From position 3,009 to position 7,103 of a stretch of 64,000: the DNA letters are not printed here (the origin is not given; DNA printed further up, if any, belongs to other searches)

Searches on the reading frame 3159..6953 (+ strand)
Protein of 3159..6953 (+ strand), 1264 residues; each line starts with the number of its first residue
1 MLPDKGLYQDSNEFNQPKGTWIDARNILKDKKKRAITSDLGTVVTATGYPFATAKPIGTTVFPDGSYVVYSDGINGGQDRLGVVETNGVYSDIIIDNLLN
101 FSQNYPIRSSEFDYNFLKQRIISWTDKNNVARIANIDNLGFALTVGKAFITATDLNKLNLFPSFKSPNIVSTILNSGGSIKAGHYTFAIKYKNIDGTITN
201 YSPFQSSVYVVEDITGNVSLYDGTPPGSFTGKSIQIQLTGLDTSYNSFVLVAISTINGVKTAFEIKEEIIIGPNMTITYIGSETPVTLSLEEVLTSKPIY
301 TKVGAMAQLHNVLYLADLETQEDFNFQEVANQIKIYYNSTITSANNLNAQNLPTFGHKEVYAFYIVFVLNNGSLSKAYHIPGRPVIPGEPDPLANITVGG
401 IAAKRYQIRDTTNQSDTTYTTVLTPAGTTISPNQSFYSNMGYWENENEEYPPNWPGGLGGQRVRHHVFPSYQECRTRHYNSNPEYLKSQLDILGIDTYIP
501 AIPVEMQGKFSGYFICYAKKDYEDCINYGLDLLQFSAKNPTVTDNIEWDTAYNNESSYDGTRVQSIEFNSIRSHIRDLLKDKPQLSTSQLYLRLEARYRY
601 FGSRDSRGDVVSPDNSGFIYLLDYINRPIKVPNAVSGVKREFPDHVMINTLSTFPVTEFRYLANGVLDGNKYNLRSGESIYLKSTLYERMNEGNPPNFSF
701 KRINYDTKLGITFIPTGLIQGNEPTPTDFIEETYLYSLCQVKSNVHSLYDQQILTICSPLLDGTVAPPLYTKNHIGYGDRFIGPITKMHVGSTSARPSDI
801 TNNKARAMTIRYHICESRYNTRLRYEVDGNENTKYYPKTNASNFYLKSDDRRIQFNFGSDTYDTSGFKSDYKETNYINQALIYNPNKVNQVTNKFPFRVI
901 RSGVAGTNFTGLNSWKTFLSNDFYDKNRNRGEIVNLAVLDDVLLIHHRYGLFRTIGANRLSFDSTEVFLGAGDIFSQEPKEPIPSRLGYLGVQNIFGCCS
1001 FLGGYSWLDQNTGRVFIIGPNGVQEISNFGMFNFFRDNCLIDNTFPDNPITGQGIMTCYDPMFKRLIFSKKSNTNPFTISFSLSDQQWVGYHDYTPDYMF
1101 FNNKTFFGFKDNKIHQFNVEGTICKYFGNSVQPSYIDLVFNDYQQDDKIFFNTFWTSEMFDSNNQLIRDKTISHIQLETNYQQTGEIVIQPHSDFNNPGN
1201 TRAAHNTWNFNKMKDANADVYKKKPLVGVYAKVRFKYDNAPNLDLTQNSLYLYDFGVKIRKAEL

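Call 23: search_protein_families(library=phrogs, proteins=[window:3159-6953:+], max_evalue=0.001)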
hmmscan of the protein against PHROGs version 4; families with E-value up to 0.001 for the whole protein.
window:3159-6953:+ (1264 aa): 2 families
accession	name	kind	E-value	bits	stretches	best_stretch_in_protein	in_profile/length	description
phrog_28748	-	head and packaging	8.7e-26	90.8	2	799-1239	1032-1473/1511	virion structural protein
phrog_18548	-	unknown function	2.5e-06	28.4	1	1077-1153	3-80/241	-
